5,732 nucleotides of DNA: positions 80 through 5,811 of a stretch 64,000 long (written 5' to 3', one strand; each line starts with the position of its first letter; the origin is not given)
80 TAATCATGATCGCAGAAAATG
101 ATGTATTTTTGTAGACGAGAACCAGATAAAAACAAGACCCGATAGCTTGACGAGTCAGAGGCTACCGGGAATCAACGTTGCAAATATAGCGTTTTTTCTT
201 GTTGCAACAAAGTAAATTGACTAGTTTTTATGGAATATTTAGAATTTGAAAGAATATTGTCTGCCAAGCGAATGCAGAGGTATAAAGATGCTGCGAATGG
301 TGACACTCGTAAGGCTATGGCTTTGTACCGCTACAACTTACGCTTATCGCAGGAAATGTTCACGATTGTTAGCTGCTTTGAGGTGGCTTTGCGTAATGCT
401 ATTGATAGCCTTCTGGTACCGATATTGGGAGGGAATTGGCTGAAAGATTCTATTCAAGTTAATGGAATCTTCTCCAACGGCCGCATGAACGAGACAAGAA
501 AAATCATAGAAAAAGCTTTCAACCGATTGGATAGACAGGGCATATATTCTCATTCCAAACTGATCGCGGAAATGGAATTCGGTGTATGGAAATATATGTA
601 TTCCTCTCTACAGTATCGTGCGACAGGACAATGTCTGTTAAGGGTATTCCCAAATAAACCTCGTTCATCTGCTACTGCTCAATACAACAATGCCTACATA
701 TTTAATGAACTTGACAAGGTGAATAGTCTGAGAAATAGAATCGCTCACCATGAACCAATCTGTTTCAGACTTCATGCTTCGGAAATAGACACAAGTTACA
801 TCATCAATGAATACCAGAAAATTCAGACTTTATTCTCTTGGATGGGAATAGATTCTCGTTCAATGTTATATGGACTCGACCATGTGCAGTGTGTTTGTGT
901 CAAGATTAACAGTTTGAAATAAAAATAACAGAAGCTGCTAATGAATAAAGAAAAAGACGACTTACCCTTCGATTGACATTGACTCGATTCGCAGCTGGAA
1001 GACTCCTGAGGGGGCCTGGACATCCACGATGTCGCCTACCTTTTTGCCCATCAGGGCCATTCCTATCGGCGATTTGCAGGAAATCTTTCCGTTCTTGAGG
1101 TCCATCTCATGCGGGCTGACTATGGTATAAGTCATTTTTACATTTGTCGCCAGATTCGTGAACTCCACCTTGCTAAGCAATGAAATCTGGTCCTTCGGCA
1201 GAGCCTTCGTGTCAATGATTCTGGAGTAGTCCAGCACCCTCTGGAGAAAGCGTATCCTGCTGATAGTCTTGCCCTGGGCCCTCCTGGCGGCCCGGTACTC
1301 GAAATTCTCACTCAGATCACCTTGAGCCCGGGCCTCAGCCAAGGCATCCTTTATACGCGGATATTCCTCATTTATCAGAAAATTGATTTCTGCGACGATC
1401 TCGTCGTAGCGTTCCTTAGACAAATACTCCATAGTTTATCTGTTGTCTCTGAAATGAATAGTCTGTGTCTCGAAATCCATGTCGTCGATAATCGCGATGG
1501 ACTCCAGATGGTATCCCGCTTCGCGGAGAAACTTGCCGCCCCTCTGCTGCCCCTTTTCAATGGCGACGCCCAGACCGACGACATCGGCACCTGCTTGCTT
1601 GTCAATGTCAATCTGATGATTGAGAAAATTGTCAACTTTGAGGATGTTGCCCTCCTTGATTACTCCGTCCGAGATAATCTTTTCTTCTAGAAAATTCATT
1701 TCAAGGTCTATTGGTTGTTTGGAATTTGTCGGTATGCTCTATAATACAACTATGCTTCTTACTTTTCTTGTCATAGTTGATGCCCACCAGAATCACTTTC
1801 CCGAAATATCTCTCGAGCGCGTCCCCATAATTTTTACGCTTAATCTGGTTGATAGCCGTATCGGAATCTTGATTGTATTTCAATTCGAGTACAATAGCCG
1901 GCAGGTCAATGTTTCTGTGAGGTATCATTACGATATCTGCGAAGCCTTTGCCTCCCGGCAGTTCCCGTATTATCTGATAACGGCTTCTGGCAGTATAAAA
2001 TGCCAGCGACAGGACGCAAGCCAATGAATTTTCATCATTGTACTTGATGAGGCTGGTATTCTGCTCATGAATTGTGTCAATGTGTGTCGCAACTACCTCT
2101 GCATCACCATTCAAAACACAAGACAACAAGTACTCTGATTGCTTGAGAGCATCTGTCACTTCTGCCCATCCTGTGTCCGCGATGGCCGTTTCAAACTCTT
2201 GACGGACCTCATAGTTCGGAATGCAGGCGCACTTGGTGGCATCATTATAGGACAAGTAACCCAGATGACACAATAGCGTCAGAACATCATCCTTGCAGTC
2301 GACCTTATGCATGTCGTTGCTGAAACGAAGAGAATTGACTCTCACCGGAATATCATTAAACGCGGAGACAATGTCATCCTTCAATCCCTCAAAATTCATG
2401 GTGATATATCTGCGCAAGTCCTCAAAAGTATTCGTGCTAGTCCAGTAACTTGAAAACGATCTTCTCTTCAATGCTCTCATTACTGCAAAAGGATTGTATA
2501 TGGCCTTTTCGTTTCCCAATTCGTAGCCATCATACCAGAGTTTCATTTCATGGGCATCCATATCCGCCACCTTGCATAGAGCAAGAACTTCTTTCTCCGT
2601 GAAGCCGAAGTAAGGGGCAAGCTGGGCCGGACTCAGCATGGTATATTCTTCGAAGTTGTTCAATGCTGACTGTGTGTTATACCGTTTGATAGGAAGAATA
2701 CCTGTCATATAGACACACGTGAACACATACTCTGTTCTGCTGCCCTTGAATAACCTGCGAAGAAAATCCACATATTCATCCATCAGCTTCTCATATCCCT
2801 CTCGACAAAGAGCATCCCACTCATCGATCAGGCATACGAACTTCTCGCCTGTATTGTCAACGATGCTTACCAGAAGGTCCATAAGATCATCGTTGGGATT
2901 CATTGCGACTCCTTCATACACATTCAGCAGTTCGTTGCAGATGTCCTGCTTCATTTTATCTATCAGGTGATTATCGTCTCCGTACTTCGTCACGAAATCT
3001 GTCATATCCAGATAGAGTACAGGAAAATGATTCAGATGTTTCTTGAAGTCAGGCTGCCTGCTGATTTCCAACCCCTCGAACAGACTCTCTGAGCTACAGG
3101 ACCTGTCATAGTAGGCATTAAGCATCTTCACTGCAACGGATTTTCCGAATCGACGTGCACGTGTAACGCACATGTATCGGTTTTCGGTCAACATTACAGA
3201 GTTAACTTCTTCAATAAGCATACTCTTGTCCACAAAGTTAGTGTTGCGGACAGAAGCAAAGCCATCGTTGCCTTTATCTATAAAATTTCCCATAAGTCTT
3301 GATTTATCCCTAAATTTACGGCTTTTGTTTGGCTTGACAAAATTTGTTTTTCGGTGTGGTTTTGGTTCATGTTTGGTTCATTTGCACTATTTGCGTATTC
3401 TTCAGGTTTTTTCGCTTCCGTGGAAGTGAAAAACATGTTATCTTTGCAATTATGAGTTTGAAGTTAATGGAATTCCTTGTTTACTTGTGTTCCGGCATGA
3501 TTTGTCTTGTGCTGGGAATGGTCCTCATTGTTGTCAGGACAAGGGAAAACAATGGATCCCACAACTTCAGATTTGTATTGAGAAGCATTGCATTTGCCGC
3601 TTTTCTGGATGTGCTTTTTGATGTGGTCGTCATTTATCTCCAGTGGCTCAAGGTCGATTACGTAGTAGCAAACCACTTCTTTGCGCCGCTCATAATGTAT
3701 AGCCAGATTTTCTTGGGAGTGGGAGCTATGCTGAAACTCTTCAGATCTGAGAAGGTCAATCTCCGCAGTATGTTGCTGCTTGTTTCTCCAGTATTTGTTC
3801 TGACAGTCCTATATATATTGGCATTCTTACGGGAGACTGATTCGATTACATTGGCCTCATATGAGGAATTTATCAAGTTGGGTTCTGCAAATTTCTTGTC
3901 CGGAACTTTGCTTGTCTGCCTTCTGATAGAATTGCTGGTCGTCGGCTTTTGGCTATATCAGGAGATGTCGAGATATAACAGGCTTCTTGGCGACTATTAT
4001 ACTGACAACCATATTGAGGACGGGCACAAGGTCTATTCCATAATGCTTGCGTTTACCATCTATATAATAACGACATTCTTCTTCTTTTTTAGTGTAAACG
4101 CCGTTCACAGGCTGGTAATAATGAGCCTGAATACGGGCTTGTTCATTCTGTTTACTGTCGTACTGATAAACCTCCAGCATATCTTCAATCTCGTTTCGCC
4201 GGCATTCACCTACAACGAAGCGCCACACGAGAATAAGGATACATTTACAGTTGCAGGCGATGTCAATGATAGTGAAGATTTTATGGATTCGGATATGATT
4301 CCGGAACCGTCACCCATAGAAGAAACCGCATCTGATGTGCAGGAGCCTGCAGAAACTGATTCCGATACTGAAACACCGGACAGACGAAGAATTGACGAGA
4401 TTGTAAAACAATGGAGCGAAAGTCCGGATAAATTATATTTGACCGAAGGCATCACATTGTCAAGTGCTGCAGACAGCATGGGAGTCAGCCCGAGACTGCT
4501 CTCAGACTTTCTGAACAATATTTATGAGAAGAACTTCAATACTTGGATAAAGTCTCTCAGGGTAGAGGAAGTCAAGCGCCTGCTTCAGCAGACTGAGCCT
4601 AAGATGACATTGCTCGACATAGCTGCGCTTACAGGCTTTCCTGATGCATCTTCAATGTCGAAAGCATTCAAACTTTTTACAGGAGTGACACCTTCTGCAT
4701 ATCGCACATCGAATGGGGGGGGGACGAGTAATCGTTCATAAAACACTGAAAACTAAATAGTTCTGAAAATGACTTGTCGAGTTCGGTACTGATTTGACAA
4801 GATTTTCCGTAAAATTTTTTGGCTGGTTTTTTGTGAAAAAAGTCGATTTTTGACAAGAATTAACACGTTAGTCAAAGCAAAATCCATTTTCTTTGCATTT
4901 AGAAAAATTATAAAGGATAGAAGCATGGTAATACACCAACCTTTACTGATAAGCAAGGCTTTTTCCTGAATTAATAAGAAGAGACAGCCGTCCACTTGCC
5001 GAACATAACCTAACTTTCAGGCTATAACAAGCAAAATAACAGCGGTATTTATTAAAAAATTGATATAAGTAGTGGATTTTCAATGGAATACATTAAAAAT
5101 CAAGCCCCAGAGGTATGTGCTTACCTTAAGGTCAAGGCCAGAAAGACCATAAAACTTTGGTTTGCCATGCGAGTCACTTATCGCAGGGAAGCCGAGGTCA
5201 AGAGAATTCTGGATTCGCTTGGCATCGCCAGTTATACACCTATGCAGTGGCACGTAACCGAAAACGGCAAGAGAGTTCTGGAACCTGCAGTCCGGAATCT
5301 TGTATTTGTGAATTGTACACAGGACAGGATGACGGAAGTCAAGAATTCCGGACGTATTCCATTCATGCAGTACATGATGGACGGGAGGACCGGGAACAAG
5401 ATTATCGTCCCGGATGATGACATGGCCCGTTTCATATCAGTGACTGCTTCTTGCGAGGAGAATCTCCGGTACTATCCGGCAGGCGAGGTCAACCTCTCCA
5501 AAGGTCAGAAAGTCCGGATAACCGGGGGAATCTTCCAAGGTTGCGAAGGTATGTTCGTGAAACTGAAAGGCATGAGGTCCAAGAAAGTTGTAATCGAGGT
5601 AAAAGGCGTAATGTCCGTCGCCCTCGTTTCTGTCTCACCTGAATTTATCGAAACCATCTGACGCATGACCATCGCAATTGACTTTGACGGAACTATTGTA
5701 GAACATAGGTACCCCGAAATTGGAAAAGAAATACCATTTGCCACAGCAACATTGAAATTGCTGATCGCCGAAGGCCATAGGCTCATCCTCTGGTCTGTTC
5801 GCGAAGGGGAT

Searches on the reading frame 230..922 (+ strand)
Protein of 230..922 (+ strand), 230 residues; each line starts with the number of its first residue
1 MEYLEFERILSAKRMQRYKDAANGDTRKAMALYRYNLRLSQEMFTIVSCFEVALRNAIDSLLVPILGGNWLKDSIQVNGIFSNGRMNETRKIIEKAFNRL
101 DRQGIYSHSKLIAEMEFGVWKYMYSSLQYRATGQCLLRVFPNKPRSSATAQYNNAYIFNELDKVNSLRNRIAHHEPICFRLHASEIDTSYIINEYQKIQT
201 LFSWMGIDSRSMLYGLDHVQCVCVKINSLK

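Call 89: search_protein_families(library=pfam, proteins=[window:230-922:+], max_evalue=0.0001)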
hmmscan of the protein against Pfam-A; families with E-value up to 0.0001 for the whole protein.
window:230-922:+ (230 aa): 1 family
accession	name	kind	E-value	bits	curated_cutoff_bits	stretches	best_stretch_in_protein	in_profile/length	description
PF07751.16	Abi_2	-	1.9e-10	41.8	25.6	1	11-177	19-182/184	Abi-like protein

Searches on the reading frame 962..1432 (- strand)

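Call 89: search_protein_families(library=pfam, proteins=[window:962-1432:-], max_evalue=0.0001)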
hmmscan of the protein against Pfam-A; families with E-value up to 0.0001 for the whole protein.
window:962-1432:- (156 aa): 2 families
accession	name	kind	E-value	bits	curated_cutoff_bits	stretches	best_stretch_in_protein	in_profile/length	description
PF01272.25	GreA_GreB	-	5.9e-25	87.5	26.9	1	79-151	2-74/77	Transcription elongation factor, GreA/GreB, C-term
PF03449.20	GreA_GreB_N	-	1.2e-19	70.7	24.5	1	3-72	2-71/71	Transcription elongation factor, N-terminal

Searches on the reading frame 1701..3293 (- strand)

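Call 89: search_protein_families(library=pfam, proteins=[window:1701-3293:-], max_evalue=0.0001)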
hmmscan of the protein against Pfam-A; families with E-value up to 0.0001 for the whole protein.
window:1701-3293:- (530 aa): 2 families
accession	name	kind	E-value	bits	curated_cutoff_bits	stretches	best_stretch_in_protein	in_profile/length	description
PF09820.16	AAA-ATPase_like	-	3.6e-28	99.2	26.1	1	15-203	10-196/201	Predicted AAA-ATPase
PF08011.17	PDDEXK_9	-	6.7e-09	36.1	25.5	1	421-513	3-101/105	PD-(D/E)XK nuclease superfamily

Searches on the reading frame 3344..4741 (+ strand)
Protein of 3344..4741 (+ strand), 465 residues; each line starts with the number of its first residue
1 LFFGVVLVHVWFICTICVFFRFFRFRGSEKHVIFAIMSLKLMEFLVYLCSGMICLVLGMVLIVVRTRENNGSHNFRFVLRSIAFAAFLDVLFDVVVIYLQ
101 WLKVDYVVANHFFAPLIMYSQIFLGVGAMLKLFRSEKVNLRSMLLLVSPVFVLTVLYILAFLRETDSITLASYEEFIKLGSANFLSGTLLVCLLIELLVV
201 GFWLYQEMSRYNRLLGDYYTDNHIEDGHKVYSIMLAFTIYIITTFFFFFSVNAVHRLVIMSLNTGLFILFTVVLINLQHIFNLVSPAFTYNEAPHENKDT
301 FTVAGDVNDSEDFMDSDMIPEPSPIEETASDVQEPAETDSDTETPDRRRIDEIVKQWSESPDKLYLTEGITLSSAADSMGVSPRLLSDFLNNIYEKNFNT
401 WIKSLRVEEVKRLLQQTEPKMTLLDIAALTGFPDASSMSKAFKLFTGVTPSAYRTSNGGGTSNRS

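Call 66: search_protein_families(library=pfam, proteins=[window:3344-4741:+], max_evalue=0.001)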
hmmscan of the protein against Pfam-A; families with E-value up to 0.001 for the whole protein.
window:3344-4741:+ (465 aa): 2 families
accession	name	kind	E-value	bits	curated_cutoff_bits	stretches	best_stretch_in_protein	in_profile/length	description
PF12833.13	HTH_18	-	2.2e-18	66.8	33.6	1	376-455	2-79/80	Helix-turn-helix domain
PF00165.29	HTH_AraC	-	1.6e-09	38.1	26.6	1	418-455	6-42/42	Bacterial regulatory helix-turn-helix proteins, AraC family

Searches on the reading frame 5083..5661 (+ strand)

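Call 66: search_protein_families(library=pfam, proteins=[window:5083-5661:+], max_evalue=0.001)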
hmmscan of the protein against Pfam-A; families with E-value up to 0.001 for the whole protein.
window:5083-5661:+ (192 aa): 1 family
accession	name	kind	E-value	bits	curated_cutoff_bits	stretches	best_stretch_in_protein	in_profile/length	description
PF02357.24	NusG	-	6.8e-09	36.6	22.2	1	25-117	2-92/93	Transcription termination factor nusG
